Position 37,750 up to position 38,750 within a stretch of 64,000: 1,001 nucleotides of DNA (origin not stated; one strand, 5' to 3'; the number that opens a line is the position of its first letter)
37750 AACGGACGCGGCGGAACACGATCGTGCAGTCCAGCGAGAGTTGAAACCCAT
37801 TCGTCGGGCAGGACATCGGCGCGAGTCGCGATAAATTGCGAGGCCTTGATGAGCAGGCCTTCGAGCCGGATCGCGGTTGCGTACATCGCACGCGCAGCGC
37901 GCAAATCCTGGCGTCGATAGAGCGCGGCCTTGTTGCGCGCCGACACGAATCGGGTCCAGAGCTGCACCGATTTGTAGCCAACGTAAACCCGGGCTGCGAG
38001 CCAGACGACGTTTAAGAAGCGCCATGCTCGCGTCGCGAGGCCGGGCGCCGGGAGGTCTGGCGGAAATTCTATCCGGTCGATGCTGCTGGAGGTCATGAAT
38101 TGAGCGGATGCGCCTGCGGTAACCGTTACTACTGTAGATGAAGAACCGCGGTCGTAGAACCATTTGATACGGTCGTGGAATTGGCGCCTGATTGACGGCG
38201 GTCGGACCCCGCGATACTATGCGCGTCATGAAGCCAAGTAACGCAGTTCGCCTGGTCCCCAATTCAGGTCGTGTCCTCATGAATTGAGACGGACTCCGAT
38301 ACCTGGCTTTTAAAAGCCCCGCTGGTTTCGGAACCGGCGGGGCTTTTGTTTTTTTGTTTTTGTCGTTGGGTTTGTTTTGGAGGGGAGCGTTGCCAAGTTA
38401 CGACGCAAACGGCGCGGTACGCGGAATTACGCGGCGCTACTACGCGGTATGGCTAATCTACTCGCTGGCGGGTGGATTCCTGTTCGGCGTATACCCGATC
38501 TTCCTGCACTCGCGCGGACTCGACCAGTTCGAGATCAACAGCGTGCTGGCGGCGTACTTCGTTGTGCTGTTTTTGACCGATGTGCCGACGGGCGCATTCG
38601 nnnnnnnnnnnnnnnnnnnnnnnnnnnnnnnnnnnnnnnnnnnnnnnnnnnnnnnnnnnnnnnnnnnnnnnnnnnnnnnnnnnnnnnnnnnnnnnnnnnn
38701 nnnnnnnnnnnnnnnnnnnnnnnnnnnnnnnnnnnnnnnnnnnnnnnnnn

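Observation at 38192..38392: Sigma70 promoter, 22-codon leader ORF and strong intrinsic terminator directly upstream of an MFS transporter: candidate attenuator, riboswitch or sRNA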

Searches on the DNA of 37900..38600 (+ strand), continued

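Call 48: search_with_rna_model(model_id=R1, sources=[window, L001, L002, L003, L004, L005, L006, L007, L008, L009, L010, L011, L012, L013, L014, L016, L017, L018, L019, L020, L021, L022, L023, L024, L025, L026, L027, L028, L029, L030, L031, L032, L033, L034, L035, L036, L037, L038, L039, L040, L041, L042, L043, L044, L045, L046, L047, L048, L049, L050, L051, L052, L053, L054, L055, L056, L057, L058, L059, L060, L061, L063, L075, L081, L082, L083, L084, L085, L086, L087, L088, L089, L090, L091, L092, L093, L094, L095, L096, L097, L098, L099, L100, L101, L102, L106, L107, L108, L109, L110, L113, L114, L115, L117, L119, L120, L121, L123, L124, L125], max_evalue=0.00001, make_alignment=true)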
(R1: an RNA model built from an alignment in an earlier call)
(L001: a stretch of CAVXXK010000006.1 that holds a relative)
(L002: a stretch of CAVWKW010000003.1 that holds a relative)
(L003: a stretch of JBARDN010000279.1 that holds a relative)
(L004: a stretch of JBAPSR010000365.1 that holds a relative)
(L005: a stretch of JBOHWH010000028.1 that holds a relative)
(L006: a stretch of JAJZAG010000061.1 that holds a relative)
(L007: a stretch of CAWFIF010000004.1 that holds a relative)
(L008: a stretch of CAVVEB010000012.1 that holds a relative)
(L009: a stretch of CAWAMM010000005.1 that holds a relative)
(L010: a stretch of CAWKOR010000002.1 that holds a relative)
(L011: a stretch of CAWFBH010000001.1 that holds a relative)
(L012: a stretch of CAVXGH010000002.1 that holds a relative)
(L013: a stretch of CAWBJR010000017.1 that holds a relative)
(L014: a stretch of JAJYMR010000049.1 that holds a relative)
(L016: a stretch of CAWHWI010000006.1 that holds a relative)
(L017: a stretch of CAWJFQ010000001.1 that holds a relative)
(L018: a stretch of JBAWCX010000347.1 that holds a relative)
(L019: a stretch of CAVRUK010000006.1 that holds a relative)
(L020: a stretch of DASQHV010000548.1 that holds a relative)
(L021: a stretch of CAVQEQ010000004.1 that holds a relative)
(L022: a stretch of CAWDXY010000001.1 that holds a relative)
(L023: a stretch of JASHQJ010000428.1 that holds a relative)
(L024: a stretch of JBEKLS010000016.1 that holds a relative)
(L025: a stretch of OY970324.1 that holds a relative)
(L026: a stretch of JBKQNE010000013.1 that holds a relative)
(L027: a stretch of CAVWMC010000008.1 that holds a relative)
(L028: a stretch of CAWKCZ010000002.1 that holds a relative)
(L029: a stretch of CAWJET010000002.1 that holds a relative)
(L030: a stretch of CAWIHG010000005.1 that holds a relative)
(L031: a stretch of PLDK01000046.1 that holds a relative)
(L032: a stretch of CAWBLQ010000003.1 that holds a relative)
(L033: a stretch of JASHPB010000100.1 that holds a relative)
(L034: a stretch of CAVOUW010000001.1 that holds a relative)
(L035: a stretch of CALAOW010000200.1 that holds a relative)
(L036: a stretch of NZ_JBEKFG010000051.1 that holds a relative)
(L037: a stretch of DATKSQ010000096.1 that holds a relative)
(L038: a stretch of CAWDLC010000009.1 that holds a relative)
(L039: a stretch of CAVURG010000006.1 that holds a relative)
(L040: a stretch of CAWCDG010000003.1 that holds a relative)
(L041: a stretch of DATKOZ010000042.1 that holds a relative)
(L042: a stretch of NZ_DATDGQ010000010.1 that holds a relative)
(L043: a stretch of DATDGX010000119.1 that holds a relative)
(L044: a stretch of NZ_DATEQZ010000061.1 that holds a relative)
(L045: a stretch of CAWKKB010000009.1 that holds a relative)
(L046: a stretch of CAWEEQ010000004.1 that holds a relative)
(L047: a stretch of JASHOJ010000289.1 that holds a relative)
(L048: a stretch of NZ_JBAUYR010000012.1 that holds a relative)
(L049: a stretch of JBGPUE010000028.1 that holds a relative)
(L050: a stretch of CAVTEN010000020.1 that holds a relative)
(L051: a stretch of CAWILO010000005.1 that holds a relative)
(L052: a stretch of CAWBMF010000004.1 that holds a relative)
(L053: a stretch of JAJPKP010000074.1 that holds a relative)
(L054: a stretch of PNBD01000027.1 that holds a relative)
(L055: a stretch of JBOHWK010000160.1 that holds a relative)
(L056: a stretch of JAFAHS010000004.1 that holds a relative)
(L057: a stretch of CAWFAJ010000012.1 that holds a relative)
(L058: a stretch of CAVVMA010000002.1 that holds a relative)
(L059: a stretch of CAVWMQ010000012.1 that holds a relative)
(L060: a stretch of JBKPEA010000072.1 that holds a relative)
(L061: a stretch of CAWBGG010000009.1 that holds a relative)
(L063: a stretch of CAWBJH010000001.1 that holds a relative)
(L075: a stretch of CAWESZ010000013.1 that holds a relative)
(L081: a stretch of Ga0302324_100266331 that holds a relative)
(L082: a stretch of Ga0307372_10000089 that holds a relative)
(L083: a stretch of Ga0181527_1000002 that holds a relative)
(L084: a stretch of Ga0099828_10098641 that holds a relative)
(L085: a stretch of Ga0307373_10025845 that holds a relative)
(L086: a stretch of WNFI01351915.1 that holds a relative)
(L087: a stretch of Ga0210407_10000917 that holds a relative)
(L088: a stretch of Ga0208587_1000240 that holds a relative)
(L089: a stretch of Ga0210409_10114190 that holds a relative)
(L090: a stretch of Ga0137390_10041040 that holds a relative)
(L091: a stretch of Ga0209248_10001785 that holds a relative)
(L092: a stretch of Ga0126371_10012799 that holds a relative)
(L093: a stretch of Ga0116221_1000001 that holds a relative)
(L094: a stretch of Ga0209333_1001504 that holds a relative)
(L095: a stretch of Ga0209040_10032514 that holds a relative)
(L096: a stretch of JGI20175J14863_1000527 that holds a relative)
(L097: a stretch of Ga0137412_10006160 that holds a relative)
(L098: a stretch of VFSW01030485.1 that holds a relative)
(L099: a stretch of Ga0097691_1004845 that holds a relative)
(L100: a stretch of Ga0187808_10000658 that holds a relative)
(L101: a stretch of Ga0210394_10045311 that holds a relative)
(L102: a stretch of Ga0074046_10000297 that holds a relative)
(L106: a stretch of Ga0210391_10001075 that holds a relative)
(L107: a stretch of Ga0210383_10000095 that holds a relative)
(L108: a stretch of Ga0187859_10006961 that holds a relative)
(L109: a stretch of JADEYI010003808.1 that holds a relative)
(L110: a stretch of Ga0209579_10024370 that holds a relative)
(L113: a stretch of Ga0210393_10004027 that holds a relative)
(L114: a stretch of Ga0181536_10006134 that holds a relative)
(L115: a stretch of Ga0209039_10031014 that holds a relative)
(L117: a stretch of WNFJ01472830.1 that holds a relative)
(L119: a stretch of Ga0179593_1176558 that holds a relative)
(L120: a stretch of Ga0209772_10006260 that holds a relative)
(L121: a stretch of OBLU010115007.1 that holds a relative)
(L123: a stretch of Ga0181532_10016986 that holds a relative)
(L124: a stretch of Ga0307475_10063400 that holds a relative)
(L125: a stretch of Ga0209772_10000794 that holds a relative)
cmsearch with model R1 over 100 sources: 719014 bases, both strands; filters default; matches with E-value up to 0.00001: 98.
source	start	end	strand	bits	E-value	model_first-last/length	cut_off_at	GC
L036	2815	2944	+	150.2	2.9e-39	1-130/130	no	0.55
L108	4809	4938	-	150.2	2.9e-39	1-130/130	no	0.55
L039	2815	2944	+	150.1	3.1e-39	1-130/130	no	0.55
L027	2815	2944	+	148.9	6.7e-39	1-130/130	no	0.53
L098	4414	4543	+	148.7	7.4e-39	1-130/130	no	0.52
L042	1198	1327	+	148.4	9.5e-39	1-130/130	no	0.53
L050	2818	2947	+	148.2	1.1e-38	1-130/130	no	0.52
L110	2032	2161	-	148.1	1.1e-38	1-130/130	no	0.52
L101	3107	3236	-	147.9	1.3e-38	1-130/130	no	0.52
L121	384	513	+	147.7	1.4e-38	1-130/130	no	0.54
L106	4097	4226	-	147.5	1.6e-38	1-130/130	no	0.53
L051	2815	2944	+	147.4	1.8e-38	1-130/130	no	0.54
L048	2818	2947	+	147.3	1.9e-38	1-130/130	no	0.53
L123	457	586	+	147.2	2e-38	1-130/130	no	0.54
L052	2785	2914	+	147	2.3e-38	1-130/130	no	0.53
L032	2815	2944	+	146.9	2.3e-38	1-130/130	no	0.55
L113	9042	9171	-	146.7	2.8e-38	1-130/130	no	0.54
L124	2022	2151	+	146.6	3e-38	1-130/130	no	0.53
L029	2815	2944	+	146.6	3e-38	1-130/130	no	0.53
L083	782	911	-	146.5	3e-38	1-130/130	no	0.54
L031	1465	1594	+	145.8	5.1e-38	1-130/130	no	0.55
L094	3327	3456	+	145.6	5.6e-38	1-130/130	no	0.52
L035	2815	2944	+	145.2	7.2e-38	1-130/130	no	0.53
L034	2815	2944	+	145.2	7.4e-38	1-130/130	no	0.52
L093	5164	5293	-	145.2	7.5e-38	1-130/130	no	0.52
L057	2815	2944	+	145.1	8e-38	1-130/130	no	0.55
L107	5350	5479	-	145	8.3e-38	1-130/130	no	0.5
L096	3469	3598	+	144.8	9.2e-38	1-130/130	no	0.54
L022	2806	2935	+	144.7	9.9e-38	1-130/130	no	0.52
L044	2815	2944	+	144.7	1e-37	1-130/130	no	0.55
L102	4770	4899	+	144.7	1e-37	1-130/130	no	0.55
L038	2815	2944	+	144.6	1.1e-37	1-130/130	no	0.55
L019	2806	2935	+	144.5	1.1e-37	1-130/130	no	0.52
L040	2818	2947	+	144.4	1.2e-37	1-130/130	no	0.52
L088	5904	6033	-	144.4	1.2e-37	1-130/130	no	0.54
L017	2815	2944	+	144.3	1.3e-37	1-130/130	no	0.53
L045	2815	2944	+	144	1.5e-37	1-130/130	no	0.53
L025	2815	2944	+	143.9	1.7e-37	1-130/130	no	0.52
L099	6296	6425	+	143.8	1.8e-37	1-130/130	no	0.54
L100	3644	3773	+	142.8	3.4e-37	1-130/130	no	0.56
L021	2816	2945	+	142.5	4.2e-37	1-130/130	no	0.55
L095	3110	3239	-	141.2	9.8e-37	1-130/130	no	0.55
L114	8675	8804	-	140.6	1.4e-36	1-130/130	no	0.56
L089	594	723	-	139.8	2.3e-36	1-130/130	no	0.52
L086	2348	2477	-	139.8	2.4e-36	1-130/130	no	0.52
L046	2815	2944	+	139.7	2.5e-36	1-130/130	no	0.54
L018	374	503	+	139.6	2.7e-36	1-130/130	no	0.52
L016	2806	2935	+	139.1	3.7e-36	1-130/130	no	0.51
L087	1327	1456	-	138.3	6e-36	1-130/130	no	0.53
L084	1607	1736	+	137.8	8.4e-36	1-130/130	no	0.54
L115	2400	2529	-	136.8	1.6e-35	1-130/130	no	0.55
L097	9167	9296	-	135.9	3e-35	1-130/130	no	0.54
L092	1095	1224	-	135.1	4.9e-35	1-130/130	no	0.55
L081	269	398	+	134.8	5.9e-35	1-130/130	no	0.52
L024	2095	2224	+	130.9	7.3e-34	1-130/130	no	0.52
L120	57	186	+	130.9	7.3e-34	1-130/130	no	0.52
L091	2897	3026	-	130.8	7.8e-34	1-130/130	no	0.52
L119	1349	1477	-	130.8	7.9e-34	1-130/130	no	0.54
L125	5052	5180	+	129.8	1.5e-33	1-130/130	no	0.54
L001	2836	2966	+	127.7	5.7e-33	1-130/130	no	0.53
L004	2199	2329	+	127.1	8.5e-33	1-130/130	no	0.52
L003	2848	2978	+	125.4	2.5e-32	1-130/130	no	0.52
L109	4685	4815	+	125.4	2.5e-32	1-130/130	no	0.52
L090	2216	2351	-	124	6.3e-32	1-130/130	no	0.55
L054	2802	2937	+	123.7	7.5e-32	1-130/130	no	0.52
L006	2845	2974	+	120.8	4.8e-31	1-130/130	no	0.53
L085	5207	5336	-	120.5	5.8e-31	1-130/130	no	0.52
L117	364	507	+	119.8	9.5e-31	1-130/130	no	0.51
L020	1489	1620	+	118.8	1.8e-30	1-130/130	no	0.56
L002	2847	2976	+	118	3e-30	1-130/130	no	0.52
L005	2327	2455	+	115.2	1.9e-29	1-130/130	no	0.57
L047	2850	2980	+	114.9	2.2e-29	1-130/130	no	0.56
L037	2861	2991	+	109.4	7.4e-28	1-130/130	no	0.5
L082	530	660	-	109.4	7.4e-28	1-130/130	no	0.5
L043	2845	2971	+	100.1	3.2e-25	1-130/130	no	0.58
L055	2804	2941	+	96.7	2.8e-24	1-130/130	no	0.53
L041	2837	2977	+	91.9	6.1e-23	1-130/130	no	0.54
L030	2839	2972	+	75.7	2.1e-18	1-130/130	no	0.57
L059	2840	2966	+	71.5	3e-17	1-130/130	no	0.57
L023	2818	2938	+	71.1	4.1e-17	1-130/130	no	0.55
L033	2807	2928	+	70.8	4.8e-17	1-130/130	no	0.57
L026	2796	2923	+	67.2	4.9e-16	1-130/130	no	0.6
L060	2798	2926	+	54.3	2e-12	1-130/130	no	0.56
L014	2860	2945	+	52.3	7.6e-12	1-130/130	no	0.58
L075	2815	2932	+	50.8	2e-11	1-130/130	no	0.63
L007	2849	2948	+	47.2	2e-10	1-130/130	no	0.54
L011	2878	2959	+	46.1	4.1e-10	1-130/130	no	0.52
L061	2836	2959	+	45.7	5.4e-10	1-130/130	no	0.57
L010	2866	2948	+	45.2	7.3e-10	1-130/130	no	0.54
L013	2848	2948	+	43.8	1.7e-09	1-130/130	no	0.56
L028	2865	2947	+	43.5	2.2e-09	1-130/130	no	0.55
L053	2801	2929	+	43.4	2.4e-09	1-130/130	no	0.54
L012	2835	2960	+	41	1.1e-08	1-130/130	no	0.59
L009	2822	2947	+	40.9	1.2e-08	1-130/130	no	0.57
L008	2853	2941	+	40.3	1.7e-08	1-130/130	no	0.53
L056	2196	2323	+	39.6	2.6e-08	1-130/130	no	0.55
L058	2852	2976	+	38.4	5.7e-08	1-130/130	no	0.61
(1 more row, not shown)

Alignment A3: 98 matches aligned to the model, 228 columns, each read 5' to 3' on its own strand. Consensus structure (alignment columns), stored with it:
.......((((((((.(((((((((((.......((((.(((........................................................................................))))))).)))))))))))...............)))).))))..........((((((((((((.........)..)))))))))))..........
